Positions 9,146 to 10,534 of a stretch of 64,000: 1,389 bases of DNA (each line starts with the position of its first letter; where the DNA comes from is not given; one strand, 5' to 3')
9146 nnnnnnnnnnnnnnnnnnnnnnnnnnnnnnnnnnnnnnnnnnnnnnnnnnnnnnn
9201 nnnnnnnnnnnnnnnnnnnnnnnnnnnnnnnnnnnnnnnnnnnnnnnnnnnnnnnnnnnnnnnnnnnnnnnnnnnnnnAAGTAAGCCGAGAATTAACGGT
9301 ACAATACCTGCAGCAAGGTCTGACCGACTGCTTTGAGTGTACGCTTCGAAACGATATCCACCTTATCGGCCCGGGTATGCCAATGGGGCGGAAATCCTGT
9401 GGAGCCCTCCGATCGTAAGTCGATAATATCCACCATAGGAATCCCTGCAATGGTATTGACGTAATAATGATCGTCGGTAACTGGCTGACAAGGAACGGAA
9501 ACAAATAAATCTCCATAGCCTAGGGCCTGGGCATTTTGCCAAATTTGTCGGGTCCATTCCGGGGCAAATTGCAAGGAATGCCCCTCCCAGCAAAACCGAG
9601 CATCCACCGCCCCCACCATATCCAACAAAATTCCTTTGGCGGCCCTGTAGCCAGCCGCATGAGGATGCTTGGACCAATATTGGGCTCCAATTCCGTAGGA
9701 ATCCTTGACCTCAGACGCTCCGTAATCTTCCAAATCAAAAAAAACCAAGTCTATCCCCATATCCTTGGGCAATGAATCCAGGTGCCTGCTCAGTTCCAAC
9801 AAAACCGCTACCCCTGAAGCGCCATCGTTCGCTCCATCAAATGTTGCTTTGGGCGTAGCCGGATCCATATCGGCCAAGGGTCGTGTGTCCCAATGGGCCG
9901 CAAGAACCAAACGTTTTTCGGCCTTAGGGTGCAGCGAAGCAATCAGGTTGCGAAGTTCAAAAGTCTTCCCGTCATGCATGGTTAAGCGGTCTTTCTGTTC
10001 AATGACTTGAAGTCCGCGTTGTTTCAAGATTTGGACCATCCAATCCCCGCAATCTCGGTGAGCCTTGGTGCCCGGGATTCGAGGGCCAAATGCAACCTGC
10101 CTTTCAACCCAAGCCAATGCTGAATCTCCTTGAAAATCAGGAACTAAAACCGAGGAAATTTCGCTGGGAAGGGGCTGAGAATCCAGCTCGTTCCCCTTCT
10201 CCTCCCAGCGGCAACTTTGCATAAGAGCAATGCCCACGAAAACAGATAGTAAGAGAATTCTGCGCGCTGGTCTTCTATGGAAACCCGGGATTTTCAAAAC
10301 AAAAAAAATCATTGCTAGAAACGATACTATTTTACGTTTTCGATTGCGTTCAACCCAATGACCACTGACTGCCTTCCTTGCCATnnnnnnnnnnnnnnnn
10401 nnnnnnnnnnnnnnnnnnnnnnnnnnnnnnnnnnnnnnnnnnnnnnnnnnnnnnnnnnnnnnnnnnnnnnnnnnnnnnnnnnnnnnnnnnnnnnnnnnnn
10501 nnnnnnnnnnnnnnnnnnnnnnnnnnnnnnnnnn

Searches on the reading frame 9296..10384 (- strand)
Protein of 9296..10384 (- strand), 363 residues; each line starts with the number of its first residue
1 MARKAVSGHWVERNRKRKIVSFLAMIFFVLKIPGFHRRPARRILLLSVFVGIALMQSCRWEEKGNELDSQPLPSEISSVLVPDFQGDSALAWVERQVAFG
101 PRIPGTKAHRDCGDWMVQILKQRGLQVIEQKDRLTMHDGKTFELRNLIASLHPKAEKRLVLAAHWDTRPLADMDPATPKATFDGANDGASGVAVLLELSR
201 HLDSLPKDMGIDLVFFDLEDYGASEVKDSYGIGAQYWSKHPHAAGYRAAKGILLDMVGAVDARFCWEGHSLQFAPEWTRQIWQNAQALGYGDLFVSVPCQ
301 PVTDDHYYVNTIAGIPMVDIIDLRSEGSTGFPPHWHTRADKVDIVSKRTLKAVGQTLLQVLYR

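Call 17: search_protein_families(library=pfam, proteins=[window:9296-10384:-], max_evalue=0.1)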
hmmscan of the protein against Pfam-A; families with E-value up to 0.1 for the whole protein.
window:9296-10384:- (363 aa): 2 families
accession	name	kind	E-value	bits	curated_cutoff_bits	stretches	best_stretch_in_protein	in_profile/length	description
PF04389.22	Peptidase_M28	-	4.1e-30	105.4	21.3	1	146-360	1-192/193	Peptidase family M28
PF16254.10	DUF4910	-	0.083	12.1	26.6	0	185-361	83-241/247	Domain of unknown function (DUF4910)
